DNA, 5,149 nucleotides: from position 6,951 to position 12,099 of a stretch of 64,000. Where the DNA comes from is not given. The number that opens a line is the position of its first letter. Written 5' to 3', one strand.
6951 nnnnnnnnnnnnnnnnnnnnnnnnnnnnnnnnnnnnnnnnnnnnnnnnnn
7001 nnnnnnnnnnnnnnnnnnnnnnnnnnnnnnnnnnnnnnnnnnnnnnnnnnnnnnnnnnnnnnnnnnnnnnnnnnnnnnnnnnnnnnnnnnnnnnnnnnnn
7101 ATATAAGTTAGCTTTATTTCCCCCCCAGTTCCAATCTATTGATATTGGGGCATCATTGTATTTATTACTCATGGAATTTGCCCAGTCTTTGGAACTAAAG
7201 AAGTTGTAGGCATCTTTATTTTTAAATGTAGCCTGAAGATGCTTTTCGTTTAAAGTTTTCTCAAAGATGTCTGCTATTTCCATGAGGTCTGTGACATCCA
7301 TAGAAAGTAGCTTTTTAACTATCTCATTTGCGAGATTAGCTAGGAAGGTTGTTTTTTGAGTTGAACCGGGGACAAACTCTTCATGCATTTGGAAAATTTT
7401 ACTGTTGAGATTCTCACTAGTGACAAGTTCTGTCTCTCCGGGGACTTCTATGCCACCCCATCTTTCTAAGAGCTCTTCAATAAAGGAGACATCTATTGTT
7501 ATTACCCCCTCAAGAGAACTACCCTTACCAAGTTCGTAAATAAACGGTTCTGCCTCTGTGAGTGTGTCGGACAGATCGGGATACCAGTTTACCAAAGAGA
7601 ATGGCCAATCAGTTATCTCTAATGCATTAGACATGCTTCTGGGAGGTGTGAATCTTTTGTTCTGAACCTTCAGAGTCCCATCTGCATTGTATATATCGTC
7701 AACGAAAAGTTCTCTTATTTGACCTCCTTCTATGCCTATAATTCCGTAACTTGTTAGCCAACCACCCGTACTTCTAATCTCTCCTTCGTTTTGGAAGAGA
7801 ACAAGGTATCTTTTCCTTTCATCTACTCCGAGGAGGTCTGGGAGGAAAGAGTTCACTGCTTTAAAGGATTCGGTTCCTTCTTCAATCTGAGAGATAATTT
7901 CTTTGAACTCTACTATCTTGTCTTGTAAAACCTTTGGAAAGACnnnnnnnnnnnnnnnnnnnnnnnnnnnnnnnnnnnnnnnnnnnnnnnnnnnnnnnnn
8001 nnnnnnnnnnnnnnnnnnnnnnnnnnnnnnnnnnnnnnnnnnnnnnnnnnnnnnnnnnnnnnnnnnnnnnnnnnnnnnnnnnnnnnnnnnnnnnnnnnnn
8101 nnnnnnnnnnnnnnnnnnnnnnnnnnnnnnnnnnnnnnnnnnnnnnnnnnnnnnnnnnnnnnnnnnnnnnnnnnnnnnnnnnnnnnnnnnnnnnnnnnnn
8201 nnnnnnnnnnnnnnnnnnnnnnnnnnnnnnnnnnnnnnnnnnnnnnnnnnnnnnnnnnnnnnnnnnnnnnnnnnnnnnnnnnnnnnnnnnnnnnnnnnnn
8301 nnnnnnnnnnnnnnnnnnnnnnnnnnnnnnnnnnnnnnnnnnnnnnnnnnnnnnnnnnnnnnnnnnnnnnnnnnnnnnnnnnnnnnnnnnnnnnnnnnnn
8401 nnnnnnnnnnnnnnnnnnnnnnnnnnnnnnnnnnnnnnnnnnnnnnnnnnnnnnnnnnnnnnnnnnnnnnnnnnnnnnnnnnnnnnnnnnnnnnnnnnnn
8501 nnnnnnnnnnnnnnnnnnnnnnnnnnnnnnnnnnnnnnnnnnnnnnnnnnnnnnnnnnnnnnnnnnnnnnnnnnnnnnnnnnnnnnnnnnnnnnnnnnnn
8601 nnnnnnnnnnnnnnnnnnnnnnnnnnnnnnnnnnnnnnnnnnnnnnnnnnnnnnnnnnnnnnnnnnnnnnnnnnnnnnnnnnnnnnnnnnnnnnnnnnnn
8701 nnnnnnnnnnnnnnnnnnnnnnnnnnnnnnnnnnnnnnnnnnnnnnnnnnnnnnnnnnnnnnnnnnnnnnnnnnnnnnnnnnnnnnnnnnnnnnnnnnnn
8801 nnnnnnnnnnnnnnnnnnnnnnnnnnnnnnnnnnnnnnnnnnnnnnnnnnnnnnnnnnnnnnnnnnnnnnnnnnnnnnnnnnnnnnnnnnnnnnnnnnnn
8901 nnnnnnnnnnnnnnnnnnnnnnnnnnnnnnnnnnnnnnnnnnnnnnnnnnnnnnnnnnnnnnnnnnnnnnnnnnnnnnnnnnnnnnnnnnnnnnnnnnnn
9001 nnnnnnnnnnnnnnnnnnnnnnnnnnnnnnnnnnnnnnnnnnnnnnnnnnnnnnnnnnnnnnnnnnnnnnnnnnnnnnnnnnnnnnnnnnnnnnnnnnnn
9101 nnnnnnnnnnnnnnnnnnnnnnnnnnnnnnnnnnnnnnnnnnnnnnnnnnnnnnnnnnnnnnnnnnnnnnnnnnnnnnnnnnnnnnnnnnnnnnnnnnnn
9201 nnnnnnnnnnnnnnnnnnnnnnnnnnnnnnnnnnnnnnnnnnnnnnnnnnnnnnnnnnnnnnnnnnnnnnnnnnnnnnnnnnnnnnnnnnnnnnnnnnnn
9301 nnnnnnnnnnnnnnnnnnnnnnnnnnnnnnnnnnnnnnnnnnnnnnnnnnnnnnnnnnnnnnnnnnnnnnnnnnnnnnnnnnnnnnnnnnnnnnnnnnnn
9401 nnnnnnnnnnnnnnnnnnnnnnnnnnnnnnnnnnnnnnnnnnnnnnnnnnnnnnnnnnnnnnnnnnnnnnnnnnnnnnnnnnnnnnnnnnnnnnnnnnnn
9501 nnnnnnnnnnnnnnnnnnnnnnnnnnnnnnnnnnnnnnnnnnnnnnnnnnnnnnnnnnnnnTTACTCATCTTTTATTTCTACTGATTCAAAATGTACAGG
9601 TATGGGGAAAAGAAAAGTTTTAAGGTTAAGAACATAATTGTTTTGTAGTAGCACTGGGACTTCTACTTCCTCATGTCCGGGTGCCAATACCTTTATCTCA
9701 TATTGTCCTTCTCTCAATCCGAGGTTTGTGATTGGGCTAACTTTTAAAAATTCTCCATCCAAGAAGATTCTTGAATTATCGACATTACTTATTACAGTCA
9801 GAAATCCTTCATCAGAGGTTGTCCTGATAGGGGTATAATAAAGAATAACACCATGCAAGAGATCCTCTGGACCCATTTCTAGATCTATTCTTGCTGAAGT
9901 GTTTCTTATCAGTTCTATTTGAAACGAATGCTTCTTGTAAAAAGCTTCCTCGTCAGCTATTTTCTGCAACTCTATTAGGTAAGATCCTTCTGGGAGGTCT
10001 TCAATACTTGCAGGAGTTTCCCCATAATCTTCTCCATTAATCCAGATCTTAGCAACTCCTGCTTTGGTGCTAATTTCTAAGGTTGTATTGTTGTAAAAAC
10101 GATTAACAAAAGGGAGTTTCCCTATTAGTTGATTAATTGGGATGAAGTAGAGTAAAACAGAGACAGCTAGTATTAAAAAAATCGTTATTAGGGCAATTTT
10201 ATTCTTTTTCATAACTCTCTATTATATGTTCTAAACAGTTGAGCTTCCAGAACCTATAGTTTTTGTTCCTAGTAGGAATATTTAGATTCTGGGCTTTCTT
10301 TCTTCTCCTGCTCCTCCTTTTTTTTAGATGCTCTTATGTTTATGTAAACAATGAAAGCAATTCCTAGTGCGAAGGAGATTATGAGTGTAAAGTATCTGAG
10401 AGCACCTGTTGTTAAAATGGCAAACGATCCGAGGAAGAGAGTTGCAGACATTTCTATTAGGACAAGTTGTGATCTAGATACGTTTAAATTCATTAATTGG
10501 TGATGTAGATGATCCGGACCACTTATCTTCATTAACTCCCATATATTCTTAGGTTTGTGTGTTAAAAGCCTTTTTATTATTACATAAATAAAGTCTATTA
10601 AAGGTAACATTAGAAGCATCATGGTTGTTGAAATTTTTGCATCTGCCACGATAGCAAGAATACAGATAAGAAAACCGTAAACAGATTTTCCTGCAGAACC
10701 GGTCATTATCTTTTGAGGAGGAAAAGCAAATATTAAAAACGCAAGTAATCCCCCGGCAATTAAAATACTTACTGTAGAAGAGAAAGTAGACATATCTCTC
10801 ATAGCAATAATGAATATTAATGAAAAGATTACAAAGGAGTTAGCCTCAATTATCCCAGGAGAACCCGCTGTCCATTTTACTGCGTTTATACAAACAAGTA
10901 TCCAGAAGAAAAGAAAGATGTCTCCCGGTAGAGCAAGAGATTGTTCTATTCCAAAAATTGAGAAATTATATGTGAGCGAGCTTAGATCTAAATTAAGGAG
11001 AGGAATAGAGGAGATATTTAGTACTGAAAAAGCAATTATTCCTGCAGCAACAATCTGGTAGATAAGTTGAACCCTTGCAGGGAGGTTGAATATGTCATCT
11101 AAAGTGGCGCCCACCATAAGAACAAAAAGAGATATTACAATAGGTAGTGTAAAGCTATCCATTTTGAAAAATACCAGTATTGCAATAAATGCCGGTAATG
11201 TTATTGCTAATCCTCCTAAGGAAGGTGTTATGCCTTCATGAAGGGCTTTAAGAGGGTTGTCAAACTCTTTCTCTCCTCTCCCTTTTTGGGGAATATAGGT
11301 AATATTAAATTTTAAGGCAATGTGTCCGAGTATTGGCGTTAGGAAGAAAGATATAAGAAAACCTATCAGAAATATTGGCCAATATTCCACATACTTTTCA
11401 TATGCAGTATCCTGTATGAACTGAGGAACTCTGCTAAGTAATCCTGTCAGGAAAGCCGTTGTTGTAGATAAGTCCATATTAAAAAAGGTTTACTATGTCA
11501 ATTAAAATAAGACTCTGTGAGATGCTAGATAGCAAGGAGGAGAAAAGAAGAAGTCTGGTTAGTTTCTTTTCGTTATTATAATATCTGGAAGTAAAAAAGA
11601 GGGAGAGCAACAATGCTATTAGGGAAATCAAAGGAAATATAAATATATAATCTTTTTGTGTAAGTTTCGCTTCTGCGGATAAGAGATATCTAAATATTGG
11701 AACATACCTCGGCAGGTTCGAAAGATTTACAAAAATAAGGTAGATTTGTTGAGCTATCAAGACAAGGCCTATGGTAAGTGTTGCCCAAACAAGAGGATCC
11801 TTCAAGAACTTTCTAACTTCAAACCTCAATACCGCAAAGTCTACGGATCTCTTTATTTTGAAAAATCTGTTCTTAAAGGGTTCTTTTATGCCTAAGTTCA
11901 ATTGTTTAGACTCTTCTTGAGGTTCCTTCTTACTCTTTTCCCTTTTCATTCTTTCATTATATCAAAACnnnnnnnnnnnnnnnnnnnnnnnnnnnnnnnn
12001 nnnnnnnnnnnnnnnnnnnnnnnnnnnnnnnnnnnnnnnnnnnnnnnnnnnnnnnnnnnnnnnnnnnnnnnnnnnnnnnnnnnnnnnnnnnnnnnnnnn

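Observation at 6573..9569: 998-aa protein combining a cytoplasmic Rossmann-like domain, a TM span and a ~600-aa extracytoplasmic domain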

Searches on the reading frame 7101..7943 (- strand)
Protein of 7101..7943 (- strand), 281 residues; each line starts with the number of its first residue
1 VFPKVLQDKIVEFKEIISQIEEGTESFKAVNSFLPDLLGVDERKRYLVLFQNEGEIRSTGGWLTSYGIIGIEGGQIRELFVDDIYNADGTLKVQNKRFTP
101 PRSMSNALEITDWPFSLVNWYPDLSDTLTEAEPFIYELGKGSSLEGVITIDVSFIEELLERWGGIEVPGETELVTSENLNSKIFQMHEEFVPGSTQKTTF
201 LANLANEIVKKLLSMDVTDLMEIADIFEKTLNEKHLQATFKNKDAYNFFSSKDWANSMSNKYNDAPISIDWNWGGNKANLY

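Call 56: predict_structure(alignment_id=A3)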
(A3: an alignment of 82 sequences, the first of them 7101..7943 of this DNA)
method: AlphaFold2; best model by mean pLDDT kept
length: 281 residues; sequences in the alignment: 82
mean_pLDDT: 77.4   pTM: 0.75
mean pLDDT of the five models: 77.4, 76.2, 76.0, 75.8, 74.6
residues with pLDDT >= 90: 76; 70-90: 139; 50-70: 23; < 50: 43
segments of 3 or more residues with pLDDT < 50: 12-18, 54-61, 261-281
pLDDT, mean of each block of 10 residues (from residue 1): 48 46 67 86 91 48 80 84 86 94 82 88 86 94 91 89 93 92 78 74 83 80 86 87 92 73 44 34 28
secondary structure, 60 per line:
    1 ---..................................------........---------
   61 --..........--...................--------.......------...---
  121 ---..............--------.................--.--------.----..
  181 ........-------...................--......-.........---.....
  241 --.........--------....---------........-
elements in order: H4-37 E44-51 E63-72 E75-83 H84-93 H102-108 H124-137 E146-151 H152-162 H179-188 H196-214 H217-222 H224-232 E236-240 H243-251 H260-263 H273-280

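Call 91: find_related_loci(query=A6, collection=genome_contigs, flank=6000)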
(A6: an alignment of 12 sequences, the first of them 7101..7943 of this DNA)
Query A6 (281 aa) in genome_contigs; peptide patterns used: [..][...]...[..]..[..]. (x = any residue, [..] = any of these).
333 stretches matched a pattern; 308 encode a relative of the query (tblastn E <= 1e-3); the best 80 are kept; 80 distinct loci.
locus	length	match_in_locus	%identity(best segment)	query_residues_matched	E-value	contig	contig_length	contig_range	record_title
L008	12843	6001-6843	94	1-281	0e+0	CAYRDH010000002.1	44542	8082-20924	MAG TPA_asm: uncultured Candidatus Saccharibacteria bacterium isolate SRP241341_co1_3 genome assembly, contig: NODE_1021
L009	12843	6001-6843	91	1-281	6e-178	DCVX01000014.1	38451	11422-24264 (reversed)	MAG TPA_asm: Candidatus Dojkabacteria bacterium UBA2177 UBA2177_contig_4070, whole genome shotgun sequence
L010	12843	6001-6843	80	1-281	1e-158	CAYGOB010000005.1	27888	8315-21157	MAG TPA_asm: uncultured Candidatus Saccharibacteria bacterium isolate ERP113451_co4_79 genome assembly, contig: NODE_745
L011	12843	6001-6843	79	1-281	2e-157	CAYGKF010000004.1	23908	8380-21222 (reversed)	MAG TPA_asm: uncultured Candidatus Saccharibacteria bacterium isolate ERP113451_co4_183 genome assembly, contig: NODE_97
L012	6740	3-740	92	36-281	6e-156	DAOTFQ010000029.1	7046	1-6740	MAG TPA_asm: Candidatus Dojkabacteria bacterium isolate AMR_MDS_3099 NODE_12722_length_7046_cov_5.959376, whole genome s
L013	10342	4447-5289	80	1-281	4e-152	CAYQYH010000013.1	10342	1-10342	MAG TPA_asm: uncultured Candidatus Saccharibacteria bacterium isolate SRP067234_co1_238 genome assembly, contig: k99_378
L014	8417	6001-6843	77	1-281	3e-152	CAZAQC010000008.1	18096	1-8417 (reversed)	MAG TPA_asm: uncultured Candidatus Saccharibacteria bacterium isolate SRP294416_co1_729 genome assembly, contig: NODE_62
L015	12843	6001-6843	74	1-281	4e-152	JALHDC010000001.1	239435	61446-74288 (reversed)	MAG: bacterium isolate 1-no_shock_S1_027 scaffold_53, whole genome shotgun sequence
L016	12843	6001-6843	75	1-281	8e-152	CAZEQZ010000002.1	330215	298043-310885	MAG TPA_asm: uncultured Candidatus Saccharibacteria bacterium isolate SRP241326_co3_95 genome assembly, contig: NODE_16_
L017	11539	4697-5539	72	1-281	1e-146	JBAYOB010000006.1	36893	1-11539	MAG: Candidatus Dojkabacteria bacterium isolate SO_2016_LW2_102 scaffold01821_LW138R_2016, whole genome shotgun sequence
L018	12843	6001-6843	75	1-281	6e-145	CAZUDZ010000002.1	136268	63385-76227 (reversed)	MAG TPA_asm: uncultured Candidatus Saccharibacteria bacterium isolate binchicken_co39_491 genome assembly, contig: NODE_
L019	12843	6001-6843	71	1-281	5e-144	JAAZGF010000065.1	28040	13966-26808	MAG: Candidatus Dojkabacteria bacterium isolate AS10tlH2TH_344 146019_AS10, whole genome shotgun sequence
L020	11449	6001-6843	69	1-281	1e-138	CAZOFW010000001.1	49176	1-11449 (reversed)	MAG TPA_asm: uncultured Candidatus Saccharibacteria bacterium isolate SRP062349_co2_265 genome assembly, contig: NODE_42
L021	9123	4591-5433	68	1-281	7e-139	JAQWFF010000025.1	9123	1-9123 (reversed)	MAG: Candidatus Dojkabacteria bacterium isolate STF2_92 NODE_23898_length_9123_cov_4.959093_Sandtown_F2, whole genome sh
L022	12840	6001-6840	68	2-281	3e-138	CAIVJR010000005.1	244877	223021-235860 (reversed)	uncultured bacterium isolate Loclat_bin-19700 genome assembly, contig: bin-19700:05/10, whole genome shotgun sequence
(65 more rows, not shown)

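Call 96: search_solved_structures(query=A6, max_evalue=10, show_alignments=0)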
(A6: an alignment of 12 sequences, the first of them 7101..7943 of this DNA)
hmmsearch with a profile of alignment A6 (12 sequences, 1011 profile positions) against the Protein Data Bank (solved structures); distinct sequences matched with E-value up to 10: 243 (the best 60 are shown).
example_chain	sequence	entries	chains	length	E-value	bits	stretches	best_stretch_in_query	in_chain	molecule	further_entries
4gll_A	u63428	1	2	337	1e-56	195.8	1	11-332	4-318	UDP-glucuronic acid decarboxylase 1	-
2b69_A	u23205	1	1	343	1.1e-56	195.7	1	9-329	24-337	UDP-glucuronate decarboxylase 1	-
4m55_A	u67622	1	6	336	8.8e-56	192.7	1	12-332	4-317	UDP-glucuronic acid decarboxylase 1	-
4lk3_A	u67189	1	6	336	2.1e-55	191.4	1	12-332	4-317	UDP-glucuronic acid decarboxylase 1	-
6zl6_A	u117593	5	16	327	9.5e-36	126.3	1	15-327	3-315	Epimerase domain-containing protein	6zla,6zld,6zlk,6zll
6zlj_A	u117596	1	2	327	1.3e-35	125.9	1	15-327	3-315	Epimerase domain-containing protein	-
6bwl_A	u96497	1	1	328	1.2e-33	119.4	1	15-337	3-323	Pal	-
4zrm_A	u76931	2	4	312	1.1e-31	112.9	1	15-324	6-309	UDP-glucose 4-epimerase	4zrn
6pmh_A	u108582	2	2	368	1.1e-31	112.8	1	12-326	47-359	UDP-glucose 4-epimerase related protein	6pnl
8rdg_A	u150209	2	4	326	1.3e-31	112.6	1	15-326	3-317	SDR family NAD(P)-dependent oxidoreductase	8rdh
8rdi_A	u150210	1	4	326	1.5e-31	112.5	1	15-326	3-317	SDR family NAD(P)-dependent oxidoreductase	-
8vr2_A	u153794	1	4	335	5.4e-29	104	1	14-324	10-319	NAD-dependent epimerase/dehydratase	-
2pzj_A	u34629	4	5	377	1.6e-28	102.4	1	8-326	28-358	Putative nucleotide sugar epimerase/ dehydratase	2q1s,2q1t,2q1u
2hun_A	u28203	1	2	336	1.7e-24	89.1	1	15-331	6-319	336aa long hypothetical dTDP-glucose 4,6-dehydratase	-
8v4g_A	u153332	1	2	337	2.1e-24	88.8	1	8-324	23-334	Putative nucleotide sugar dehydratase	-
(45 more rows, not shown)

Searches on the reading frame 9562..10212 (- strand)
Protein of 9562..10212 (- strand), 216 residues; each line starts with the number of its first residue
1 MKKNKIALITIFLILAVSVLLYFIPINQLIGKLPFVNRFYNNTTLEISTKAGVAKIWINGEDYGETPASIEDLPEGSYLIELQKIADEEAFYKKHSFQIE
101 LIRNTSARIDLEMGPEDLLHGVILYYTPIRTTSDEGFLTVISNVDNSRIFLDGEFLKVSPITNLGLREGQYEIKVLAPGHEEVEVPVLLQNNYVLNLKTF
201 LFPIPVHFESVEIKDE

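Call 7: search_protein_families(library=pfam, proteins=[window:9562-10212:-], max_evalue=0.01)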
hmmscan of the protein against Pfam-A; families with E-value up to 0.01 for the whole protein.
window:9562-10212:- (216 aa): 2 families
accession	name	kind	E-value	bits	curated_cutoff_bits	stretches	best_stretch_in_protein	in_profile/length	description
PF08308.17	PEGA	-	4.2e-18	65.5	20.8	2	137-198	3-64/71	PEGA domain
PF22820.2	TcaA_3rd_4th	-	0.0033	17.8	27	0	43-72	3-35/73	TcaA protein 3rd/4th domain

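Call 21: search_protein_families(library=ncbifam, proteins=[window:9562-10212:-], max_evalue=0.01)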
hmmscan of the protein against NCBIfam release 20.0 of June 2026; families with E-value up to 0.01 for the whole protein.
window:9562-10212:- (216 aa): 1 family
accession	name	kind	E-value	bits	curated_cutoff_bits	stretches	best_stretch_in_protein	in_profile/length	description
NF047815.1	LIC10124_lipo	equivalog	2.7e-06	26.2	650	1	133-188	195-250/516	LIC10124 family lipoprotein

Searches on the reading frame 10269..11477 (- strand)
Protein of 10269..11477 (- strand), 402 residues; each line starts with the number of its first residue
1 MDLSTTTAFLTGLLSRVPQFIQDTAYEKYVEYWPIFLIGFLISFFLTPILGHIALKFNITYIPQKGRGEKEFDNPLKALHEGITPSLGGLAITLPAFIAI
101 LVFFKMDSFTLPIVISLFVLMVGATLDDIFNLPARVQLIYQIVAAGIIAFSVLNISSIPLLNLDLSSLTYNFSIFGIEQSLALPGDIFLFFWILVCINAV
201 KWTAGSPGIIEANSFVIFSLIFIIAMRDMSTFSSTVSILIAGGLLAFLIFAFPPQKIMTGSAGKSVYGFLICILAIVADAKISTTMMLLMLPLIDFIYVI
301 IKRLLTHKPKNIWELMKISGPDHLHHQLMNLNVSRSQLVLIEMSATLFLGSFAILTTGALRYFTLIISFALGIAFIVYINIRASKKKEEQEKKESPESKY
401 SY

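Call 7: search_protein_families(library=pfam, proteins=[window:10269-11477:-], max_evalue=0.01)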
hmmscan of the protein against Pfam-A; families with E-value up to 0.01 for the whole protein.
window:10269-11477:- (402 aa): 1 family
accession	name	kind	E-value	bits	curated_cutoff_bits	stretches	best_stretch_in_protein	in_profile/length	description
PF00953.26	Glycos_transf_4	-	2.4e-15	57.3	27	1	113-277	4-158/160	Glycosyl transferase family 4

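Call 21: search_protein_families(library=ncbifam, proteins=[window:10269-11477:-], max_evalue=0.01)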
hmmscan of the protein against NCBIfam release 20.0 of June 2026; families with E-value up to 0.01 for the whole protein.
window:10269-11477:- (402 aa): 2 families
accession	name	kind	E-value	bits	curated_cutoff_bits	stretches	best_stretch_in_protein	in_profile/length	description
TIGR02380.1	ECA_wecA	exception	3.8e-15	55.9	326.05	1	77-380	34-331/346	UDP-N-acetylglucosamine--undecaprenyl-phosphate N-acetylglucosaminephosphotransferase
TIGR00445.1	mraY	equivalog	8.8e-06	25.4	192.05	1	74-337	25-298/321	phospho-N-acetylmuramoyl-pentapeptide-transferase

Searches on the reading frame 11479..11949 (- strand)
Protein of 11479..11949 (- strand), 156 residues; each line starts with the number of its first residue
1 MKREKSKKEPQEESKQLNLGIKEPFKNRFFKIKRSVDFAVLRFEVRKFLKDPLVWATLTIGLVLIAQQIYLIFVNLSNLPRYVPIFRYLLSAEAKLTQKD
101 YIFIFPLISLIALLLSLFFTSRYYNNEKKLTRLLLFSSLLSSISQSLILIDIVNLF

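Call 7: search_protein_families(library=pfam, proteins=[window:11479-11949:-], max_evalue=0.01)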
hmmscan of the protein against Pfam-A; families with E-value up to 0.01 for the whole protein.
window:11479-11949:- (156 aa): 0 families

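Call 21: search_protein_families(library=ncbifam, proteins=[window:11479-11949:-], max_evalue=0.01)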
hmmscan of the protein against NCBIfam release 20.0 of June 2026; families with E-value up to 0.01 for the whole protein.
window:11479-11949:- (156 aa): 0 families
